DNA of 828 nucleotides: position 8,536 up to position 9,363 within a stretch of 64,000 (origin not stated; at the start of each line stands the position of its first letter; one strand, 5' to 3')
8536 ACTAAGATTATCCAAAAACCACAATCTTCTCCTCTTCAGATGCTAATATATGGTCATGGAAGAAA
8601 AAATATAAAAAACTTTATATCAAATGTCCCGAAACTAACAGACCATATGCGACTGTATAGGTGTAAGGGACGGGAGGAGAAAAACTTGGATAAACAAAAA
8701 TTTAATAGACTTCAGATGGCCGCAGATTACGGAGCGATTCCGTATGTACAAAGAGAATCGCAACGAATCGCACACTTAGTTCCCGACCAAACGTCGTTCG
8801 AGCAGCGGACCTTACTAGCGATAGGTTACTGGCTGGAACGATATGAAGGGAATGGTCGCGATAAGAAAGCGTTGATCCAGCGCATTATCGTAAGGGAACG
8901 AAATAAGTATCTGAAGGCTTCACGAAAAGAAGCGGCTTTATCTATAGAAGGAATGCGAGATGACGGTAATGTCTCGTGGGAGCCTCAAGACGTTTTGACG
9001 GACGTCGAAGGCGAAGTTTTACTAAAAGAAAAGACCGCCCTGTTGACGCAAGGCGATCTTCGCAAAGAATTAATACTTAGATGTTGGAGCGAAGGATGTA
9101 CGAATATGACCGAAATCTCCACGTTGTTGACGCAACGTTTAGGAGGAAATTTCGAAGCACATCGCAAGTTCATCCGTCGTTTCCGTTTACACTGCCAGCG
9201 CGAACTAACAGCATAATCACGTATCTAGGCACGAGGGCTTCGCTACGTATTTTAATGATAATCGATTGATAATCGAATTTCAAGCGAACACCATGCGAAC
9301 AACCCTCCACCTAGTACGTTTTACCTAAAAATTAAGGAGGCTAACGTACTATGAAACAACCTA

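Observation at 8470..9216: The aimX slot is occupied by an ECF-sigma-like factor: a possible direct AimR to sigma lytic cascade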

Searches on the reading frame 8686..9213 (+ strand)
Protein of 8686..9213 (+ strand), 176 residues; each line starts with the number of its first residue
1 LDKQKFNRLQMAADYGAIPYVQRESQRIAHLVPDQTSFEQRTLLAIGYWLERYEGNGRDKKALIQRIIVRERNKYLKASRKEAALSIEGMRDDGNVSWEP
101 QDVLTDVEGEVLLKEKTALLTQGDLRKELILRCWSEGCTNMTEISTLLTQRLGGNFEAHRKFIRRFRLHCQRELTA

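Call 3: search_protein_families(library=pfam, proteins=[window:8686-9213:+], max_evalue=1)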
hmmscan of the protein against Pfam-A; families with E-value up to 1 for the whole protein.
window:8686-9213:+ (176 aa): 1 family
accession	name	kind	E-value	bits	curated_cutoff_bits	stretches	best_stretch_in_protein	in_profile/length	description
PF10206.14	WRW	-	0.013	16.3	26.5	1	35-85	27-77/102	Mitochondrial F1F0-ATP synthase, subunit f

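Call 4: search_protein_families(library=phrogs, proteins=[window:8686-9213:+], max_evalue=0.1)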
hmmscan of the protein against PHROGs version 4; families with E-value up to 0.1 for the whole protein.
window:8686-9213:+ (176 aa): 1 family
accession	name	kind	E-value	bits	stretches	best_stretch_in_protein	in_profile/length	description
phrog_24888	-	unknown function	3e-57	194.4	1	1-176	1-177/177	-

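Call 6: search_solved_structures(query=window:8686-9213:+, max_evalue=10)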
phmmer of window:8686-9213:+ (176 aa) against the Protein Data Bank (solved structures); distinct sequences matched with E-value up to 10: 2.
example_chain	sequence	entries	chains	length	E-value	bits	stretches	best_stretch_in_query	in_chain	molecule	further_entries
2fck_A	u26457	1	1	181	0.63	13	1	15-68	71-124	ribosomal-protein-serine acetyltransferase, putative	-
2gfi_A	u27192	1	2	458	0.95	12.5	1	16-67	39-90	phytase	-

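Call 8: find_homologous_proteins(query=window:8686-9213:+)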
Query window:8686-9213:+ (176 aa): 48 proteins with E <= 0.001 among 73 candidates.
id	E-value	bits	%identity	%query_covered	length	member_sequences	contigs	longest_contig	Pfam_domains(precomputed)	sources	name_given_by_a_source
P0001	1.5e-106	371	94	100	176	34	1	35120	-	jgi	-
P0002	2.8e-105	367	94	100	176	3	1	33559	-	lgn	-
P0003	5.9e-94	330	86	100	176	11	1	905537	-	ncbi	ncbi:hypothetical protein ABEX06_00455 [Bacillus safensis]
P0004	4.9e-93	327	85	99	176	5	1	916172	-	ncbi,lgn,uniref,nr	ncbi:hypothetical protein [Bacillus pumilus]|uniref:hypothetical protein n=1 Tax=Bacillus pumilus Ta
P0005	5.6e-89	314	81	100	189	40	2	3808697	-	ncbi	-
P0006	8.4e-75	268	70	100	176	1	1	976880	-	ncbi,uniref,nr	ncbi:hypothetical protein [Bacillus sp. WP8]|uniref:hypothetical protein n=1 Tax=Bacillus sp. WP8 Ta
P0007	1.7e-74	267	69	100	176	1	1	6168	-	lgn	-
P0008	1.7e-73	264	69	100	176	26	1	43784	-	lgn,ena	-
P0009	2.0e-73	264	68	100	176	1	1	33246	-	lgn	-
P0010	2.3e-73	263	69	100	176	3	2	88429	-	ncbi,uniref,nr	ncbi:hypothetical protein ACQCU3_12670 [Bacillus altitudinis]|uniref:hypothetical protein n=1 Tax=Ba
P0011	1.0e-70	255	66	100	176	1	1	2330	-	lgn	-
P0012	1.1e-69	251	71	90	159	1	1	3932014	-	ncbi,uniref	ncbi:hypothetical protein [Bacillus sp. FSL M8-0077]|uniref:hypothetical protein n=1 Tax=Bacillus sp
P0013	8.5e-69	249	72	90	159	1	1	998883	-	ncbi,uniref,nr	ncbi:hypothetical protein [Bacillus sp. WP8]|uniref:hypothetical protein n=1 Tax=Bacillus sp. WP8 Ta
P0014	4.5e-68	246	70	90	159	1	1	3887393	-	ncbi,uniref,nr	ncbi:hypothetical protein [Bacillus aerius]|uniref:hypothetical protein n=1 Tax=Bacillus aerius TaxI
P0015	3.2e-67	243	67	100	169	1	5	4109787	-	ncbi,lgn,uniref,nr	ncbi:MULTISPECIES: hypothetical protein [Bacillus]|uniref:hypothetical protein n=1 Tax=Bacillus TaxI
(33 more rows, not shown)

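Call 15: search_solved_structures(query=A2, max_evalue=10, show_alignments=2)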
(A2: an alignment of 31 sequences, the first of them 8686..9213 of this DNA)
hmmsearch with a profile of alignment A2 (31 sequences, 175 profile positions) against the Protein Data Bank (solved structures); distinct sequences matched with E-value up to 10: 7.
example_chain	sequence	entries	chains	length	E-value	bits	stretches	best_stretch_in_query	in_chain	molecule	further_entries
3ty9_A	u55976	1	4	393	0.0078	19.4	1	98-169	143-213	Polynucleotide 2',3'-cyclic phosphate phosphodiesterase / polynucleotide 5'-hydroxyl-kinas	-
3ty8_A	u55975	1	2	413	0.0085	19.2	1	98-169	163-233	Polynucleotide 2',3'-cyclic phosphate phosphodiesterase / polynucleotide 5'-hydroxyl-kinas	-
3ty5_A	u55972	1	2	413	0.0086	19.2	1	98-169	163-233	Polynucleotide 2',3'-cyclic phosphate phosphodiesterase / polynucleotide 5'-hydroxyl-kinas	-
4drf_A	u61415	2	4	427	0.0088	19.2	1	98-169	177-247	Metallophosphoesterase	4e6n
3s63_A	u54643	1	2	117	1.2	12.2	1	149-172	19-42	Saposin-like protein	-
5u1g_D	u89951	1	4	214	1.2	12.2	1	64-118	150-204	ParA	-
5wlc_NA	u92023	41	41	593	2.3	11.3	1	54-111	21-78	Mpp10 | U3 small nucleolar RNA-associated protein MPP10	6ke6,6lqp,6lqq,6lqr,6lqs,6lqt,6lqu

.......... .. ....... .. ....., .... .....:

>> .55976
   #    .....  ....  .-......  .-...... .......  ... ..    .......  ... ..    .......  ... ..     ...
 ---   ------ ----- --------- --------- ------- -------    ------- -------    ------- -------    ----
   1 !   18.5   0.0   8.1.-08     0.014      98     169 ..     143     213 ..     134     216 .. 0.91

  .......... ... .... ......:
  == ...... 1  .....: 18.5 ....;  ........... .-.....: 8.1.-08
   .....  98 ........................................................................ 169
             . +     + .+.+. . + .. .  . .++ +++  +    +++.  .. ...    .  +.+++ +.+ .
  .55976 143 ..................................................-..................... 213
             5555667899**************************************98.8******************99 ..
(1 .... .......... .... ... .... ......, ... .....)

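Call 16: search_protein_families(library=ncbifam, proteins=[window:8686-9213:+], max_evalue=10)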
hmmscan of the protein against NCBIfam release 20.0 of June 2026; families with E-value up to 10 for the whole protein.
window:8686-9213:+ (176 aa): 0 families

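Call 19: predict_structure(alignment_id=A2)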
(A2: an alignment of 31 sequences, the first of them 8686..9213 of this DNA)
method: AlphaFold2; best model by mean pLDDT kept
length: 176 residues; sequences in the alignment: 31
mean_pLDDT: 76.6   pTM: 0.45
mean pLDDT of the five models: 76.6, 75.1, 74.3, 74.2, 73.0
residues with pLDDT >= 90: 37; 70-90: 91; 50-70: 23; < 50: 25
segments of 3 or more residues with pLDDT < 50: 87-110
pLDDT, mean of each block of 10 residues (from residue 1): 87 91 89 84 93 77 90 83 50 39 40 62 82 82 89 87 85 64
secondary structure, 60 per line:
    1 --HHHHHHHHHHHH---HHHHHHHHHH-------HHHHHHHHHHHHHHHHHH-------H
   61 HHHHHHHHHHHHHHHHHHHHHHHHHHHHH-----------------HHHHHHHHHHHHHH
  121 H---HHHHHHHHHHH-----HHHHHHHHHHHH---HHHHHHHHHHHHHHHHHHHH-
elements in order: H3-14 H18-27 H35-52 H60-89 H107-121 H125-135 H141-152 H156-175

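Call 21: fold_search(model_id=the predicted structure, library=pdb)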
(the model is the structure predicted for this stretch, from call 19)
No match with E <= 0.001 here; weaker rows may still be real.
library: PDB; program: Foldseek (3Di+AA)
matches with E <= 10: 138; with E <= 0.001: 0
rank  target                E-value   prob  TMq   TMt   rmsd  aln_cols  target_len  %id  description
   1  6jcy_F                9.8e-02  0.72  0.29  0.31  20.6       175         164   16  Mycobacterium tuberculosis RNA polymerase transcription initiation open complex with a chimeric ECF sigma factor sigH/ (released 2019-05-29)
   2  6kop_F                1.0e-01  0.82  0.29  0.32  19.6       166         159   16  Mycobacterium tuberculosis initial transcription complex comprising sigma H and 5'-OH RNA of 9 nt (released 2020-03-11)
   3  9a4r_A                1.4e-01  0.80  0.32  0.27  14.3       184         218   13  Integrative model of RPSH-RPOB by crosslinking MS and deep learning (released 2024-09-18)
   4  6koo_F                2.1e-01  0.54  0.29  0.29  19.4       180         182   18  Mycobacterium tuberculosis initial transcription complex comprising sigma H and 5'-OH RNA of 7 nt (released 2020-03-11)
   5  6dv9_F                2.3e-01  0.63  0.31  0.31  19.4       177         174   16  Crystal structure of Mycobacterium tuberculosis transcription initiation complex(ECF sigma factor L) containing 5nt RN (released 2019-02-20)
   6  9m9e_F                2.5e-01  0.41  0.25  0.25  16.3       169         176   16  Structural Basis of Pausing During Transcription Initiation in Mycobacterium tuberculosis (released 2026-01-14)
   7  5zx2_F                2.9e-01  0.51  0.30  0.30  18.9       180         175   16  Mycobacterium tuberculosis RNA polymerase transcription initiation complex with ECF sigma factor sigma H and 7nt RNA (released 2019-03-20)
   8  6kon_F                2.9e-01  0.47  0.29  0.28  20.4       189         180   15  Mycobacterium tuberculosis initial transcription complex comprising sigma H and 5'-OH RNA of 5 nt (released 2020-03-11)
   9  6jcx_F                3.6e-01  0.38  0.28  0.27  19.1       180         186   16  Mycobacterium tuberculosis transcription initiation complex with ECF sigma factor sigma H and 6nt RNA (released 2019-05-29)
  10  9m98_F                5.3e-01  0.23  0.24  0.26  21.6       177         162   18  Structural Basis of Pausing During Transcription Initiation in Mycobacterium tuberculosis (released 2026-01-14)
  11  9m9d_F                5.3e-01  0.47  0.30  0.33  20.4       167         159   16  Structural Basis of Pausing During Transcription Initiation in Mycobacterium tuberculosis (released 2026-01-14)
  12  5zx3_F                5.6e-01  0.21  0.24  0.24  19.0       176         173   15  Mycobacterium tuberculosis RNA polymerase holoenzyme with ECF sigma factor sigma H (released 2019-03-20)
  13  1or7_A                7.3e-01  0.51  0.34  0.34  17.8       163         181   16  Crystal Structure of Escherichia coli sigmaE with the Cytoplasmic Domain of its Anti-sigma RseA (released 2003-04-15)
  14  6koq_F                8.2e-01  0.30  0.27  0.31  19.2       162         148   17  Mycobacterium tuberculosis initial transcription complex comprising sigma H and 5'-OH RNA of 10 nt (released 2020-03-11)
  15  8hkc_E                8.2e-01  0.35  0.29  0.21  22.4       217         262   12  Cryo-EM structure of E. coli RNAP sigma32 complex (released 2023-05-31)
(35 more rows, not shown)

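Call 28: find_related_loci(query=A2, collection=viral_contigs, flank=4000)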
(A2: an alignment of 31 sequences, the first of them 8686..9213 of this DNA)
Query A2 (176 aa) in viral_contigs; peptide patterns used: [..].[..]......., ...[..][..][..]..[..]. (x = any residue, [..] = any of these).
60 stretches matched a pattern; 33 encode a relative of the query (tblastn E <= 1e-3); 33 distinct loci.
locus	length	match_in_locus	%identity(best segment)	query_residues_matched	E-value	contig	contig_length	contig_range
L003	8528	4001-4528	97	1-176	3e-115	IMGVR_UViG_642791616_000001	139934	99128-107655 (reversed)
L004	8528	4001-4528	94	1-176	3e-113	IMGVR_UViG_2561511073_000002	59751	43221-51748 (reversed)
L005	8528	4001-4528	94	1-176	1e-112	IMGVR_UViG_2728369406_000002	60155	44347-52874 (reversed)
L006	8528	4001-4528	85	1-176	3e-101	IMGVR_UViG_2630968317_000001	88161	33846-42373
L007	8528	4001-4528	82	1-176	1e-98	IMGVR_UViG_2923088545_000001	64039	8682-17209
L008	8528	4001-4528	82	1-176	1e-97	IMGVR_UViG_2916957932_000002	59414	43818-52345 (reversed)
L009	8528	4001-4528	69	1-176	5e-82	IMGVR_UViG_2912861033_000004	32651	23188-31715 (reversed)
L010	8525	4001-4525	60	1-176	2e-66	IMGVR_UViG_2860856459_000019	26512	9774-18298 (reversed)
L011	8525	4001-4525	60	1-176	2e-66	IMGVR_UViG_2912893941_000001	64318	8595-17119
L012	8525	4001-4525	60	1-176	2e-66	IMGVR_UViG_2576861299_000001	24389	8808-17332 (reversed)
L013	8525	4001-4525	60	1-176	8e-66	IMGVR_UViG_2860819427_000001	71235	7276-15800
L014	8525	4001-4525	59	1-176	2e-64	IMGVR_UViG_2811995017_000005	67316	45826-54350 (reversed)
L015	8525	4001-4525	56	1-176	9e-61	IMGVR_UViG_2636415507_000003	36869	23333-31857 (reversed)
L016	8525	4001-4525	56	1-176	9e-61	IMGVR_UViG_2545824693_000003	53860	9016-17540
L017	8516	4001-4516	60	4-176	1e-64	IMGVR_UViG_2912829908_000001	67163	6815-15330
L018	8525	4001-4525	57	1-176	3e-58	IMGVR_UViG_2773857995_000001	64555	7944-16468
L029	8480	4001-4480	38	16-176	6e-29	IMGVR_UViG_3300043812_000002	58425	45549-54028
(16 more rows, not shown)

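Call 48: search_protein_representatives(alignment_id=A2)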
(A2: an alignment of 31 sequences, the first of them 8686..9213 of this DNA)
Query: 31 sequences, 175 profile positions. Proteins with E-value up to 0.001 (for the whole library): 176; up to 1e-10: 161; up to 1e-30: 27. The best 150 are listed.
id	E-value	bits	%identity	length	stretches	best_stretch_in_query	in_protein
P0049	5.7e-87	306.4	-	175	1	1-175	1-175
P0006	1.7e-85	301.7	-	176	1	1-175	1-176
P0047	9.3e-55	201.5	-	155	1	11-141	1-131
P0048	3.0e-52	193.4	-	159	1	1-127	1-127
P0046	2.6e-49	183.8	-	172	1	1-115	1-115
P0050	1.9e-41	158.2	-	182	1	16-174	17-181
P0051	7.1e-38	146.5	-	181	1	1-174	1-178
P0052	1.4e-37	145.6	-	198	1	20-175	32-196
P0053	3.5e-37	144.3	-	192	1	3-174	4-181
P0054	5.7e-37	143.6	-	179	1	19-174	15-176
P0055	9.1e-36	139.7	-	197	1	18-174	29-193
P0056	1.5e-35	139.0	-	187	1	3-174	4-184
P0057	4.5e-35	137.4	-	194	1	18-174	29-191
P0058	1.6e-34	135.6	-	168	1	18-175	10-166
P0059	4.5e-33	130.9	-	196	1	19-174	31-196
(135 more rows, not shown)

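Call 50: search_protein_families(library=pfam, alignment_id=A4, max_evalue=0.01)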
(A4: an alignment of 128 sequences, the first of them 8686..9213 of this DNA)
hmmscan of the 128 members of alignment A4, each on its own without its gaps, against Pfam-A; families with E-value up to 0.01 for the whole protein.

A. member 1, window:8686-9213:+ (176 aa): 0 families

B. families by the number of members that match (of 128 scanned): 14 families
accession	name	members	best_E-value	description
PF12645.13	HTH_16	8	0.00079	Helix-turn-helix domain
PF04542.20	Sigma70_r2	3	0.0014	Sigma-70 region 2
PF07638.17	Sigma70_ECF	1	0.00034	ECF sigma factor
PF02194.20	PXA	1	0.0014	PXA domain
PF06046.19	Sec6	1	0.0014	Exocyst complex component Sec6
PF19244.4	Poly_A_pol_cat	1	0.0016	Poly(A) polymerase catalytic subunit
PF10827.13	DUF2552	1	0.0019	Protein of unknown function (DUF2552)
PF12495.13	Vip3A_N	1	0.0024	Vegetative insecticide protein 3A N terminal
PF04286.17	DUF445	1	0.0026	Protein of unknown function (DUF445)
PF17017.11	zf-C2H2_aberr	1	0.0033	Aberrant zinc-finger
PF20920.2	DAXX_hist_bd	1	0.0047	Death domain-associated protein 6, histone binding domain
PF18460.6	HetR_C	1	0.0058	Heterocyst differentiation regulator C-terminal Hood domain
PF09606.15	Med15_N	1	0.0084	ARC105/Med15 mediator subunit N-terminal KIX domain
PF19610.4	DUF6115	1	0.0094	Family of unknown function (DUF6115)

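Call 51: search_solved_structures(query=A4, max_evalue=10, show_alignments=3)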
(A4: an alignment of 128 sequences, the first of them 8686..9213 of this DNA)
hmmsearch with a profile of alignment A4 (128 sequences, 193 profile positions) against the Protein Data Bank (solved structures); distinct sequences matched with E-value up to 10: 29.
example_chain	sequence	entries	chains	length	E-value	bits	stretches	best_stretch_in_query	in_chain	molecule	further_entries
8cwy_A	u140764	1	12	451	2.6e-05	27.4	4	15-166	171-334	T32-15-1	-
8cws_A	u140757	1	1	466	7.6e-05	25.9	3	17-127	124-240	F4132-2 Chain A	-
7mwr_B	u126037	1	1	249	0.00065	22.8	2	14-93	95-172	LHD101B4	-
5cwb_A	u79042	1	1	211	0.00082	22.5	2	14-101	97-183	Designed helical repeat protein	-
5wuq_A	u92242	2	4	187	0.0013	21.8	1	6-164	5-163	ECF RNA polymerase sigma factor SigW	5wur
6in7_B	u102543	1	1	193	0.0029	20.7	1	4-168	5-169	RNA polymerase sigma-H factor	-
8z6g_B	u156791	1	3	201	0.0032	20.6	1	4-168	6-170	RNA polymerase sigma factor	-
3mzy_A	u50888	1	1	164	0.0034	20.5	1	56-187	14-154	RNA polymerase sigma-H factor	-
1l0o_C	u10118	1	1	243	0.0069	19.5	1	2-104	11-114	sigma factor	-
8i24_F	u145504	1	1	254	0.012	18.7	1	8-116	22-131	RNA polymerase sigma factor SigI6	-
7s00_C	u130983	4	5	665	0.041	17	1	32-93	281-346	DNA-directed RNA polymerase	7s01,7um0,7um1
8vjl_B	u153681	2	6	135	0.17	14.9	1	10-93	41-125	RNA polymerase sigma factor | RNA polymerase sigma-K factor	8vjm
5h6x_A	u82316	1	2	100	0.2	14.7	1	9-90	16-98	RNA polymerase sigma factor RpoS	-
5ibw_C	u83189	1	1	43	0.22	14.6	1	33-65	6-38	Myosin IC heavy chain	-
8e55_A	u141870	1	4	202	0.3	14.2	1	121-148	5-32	SG135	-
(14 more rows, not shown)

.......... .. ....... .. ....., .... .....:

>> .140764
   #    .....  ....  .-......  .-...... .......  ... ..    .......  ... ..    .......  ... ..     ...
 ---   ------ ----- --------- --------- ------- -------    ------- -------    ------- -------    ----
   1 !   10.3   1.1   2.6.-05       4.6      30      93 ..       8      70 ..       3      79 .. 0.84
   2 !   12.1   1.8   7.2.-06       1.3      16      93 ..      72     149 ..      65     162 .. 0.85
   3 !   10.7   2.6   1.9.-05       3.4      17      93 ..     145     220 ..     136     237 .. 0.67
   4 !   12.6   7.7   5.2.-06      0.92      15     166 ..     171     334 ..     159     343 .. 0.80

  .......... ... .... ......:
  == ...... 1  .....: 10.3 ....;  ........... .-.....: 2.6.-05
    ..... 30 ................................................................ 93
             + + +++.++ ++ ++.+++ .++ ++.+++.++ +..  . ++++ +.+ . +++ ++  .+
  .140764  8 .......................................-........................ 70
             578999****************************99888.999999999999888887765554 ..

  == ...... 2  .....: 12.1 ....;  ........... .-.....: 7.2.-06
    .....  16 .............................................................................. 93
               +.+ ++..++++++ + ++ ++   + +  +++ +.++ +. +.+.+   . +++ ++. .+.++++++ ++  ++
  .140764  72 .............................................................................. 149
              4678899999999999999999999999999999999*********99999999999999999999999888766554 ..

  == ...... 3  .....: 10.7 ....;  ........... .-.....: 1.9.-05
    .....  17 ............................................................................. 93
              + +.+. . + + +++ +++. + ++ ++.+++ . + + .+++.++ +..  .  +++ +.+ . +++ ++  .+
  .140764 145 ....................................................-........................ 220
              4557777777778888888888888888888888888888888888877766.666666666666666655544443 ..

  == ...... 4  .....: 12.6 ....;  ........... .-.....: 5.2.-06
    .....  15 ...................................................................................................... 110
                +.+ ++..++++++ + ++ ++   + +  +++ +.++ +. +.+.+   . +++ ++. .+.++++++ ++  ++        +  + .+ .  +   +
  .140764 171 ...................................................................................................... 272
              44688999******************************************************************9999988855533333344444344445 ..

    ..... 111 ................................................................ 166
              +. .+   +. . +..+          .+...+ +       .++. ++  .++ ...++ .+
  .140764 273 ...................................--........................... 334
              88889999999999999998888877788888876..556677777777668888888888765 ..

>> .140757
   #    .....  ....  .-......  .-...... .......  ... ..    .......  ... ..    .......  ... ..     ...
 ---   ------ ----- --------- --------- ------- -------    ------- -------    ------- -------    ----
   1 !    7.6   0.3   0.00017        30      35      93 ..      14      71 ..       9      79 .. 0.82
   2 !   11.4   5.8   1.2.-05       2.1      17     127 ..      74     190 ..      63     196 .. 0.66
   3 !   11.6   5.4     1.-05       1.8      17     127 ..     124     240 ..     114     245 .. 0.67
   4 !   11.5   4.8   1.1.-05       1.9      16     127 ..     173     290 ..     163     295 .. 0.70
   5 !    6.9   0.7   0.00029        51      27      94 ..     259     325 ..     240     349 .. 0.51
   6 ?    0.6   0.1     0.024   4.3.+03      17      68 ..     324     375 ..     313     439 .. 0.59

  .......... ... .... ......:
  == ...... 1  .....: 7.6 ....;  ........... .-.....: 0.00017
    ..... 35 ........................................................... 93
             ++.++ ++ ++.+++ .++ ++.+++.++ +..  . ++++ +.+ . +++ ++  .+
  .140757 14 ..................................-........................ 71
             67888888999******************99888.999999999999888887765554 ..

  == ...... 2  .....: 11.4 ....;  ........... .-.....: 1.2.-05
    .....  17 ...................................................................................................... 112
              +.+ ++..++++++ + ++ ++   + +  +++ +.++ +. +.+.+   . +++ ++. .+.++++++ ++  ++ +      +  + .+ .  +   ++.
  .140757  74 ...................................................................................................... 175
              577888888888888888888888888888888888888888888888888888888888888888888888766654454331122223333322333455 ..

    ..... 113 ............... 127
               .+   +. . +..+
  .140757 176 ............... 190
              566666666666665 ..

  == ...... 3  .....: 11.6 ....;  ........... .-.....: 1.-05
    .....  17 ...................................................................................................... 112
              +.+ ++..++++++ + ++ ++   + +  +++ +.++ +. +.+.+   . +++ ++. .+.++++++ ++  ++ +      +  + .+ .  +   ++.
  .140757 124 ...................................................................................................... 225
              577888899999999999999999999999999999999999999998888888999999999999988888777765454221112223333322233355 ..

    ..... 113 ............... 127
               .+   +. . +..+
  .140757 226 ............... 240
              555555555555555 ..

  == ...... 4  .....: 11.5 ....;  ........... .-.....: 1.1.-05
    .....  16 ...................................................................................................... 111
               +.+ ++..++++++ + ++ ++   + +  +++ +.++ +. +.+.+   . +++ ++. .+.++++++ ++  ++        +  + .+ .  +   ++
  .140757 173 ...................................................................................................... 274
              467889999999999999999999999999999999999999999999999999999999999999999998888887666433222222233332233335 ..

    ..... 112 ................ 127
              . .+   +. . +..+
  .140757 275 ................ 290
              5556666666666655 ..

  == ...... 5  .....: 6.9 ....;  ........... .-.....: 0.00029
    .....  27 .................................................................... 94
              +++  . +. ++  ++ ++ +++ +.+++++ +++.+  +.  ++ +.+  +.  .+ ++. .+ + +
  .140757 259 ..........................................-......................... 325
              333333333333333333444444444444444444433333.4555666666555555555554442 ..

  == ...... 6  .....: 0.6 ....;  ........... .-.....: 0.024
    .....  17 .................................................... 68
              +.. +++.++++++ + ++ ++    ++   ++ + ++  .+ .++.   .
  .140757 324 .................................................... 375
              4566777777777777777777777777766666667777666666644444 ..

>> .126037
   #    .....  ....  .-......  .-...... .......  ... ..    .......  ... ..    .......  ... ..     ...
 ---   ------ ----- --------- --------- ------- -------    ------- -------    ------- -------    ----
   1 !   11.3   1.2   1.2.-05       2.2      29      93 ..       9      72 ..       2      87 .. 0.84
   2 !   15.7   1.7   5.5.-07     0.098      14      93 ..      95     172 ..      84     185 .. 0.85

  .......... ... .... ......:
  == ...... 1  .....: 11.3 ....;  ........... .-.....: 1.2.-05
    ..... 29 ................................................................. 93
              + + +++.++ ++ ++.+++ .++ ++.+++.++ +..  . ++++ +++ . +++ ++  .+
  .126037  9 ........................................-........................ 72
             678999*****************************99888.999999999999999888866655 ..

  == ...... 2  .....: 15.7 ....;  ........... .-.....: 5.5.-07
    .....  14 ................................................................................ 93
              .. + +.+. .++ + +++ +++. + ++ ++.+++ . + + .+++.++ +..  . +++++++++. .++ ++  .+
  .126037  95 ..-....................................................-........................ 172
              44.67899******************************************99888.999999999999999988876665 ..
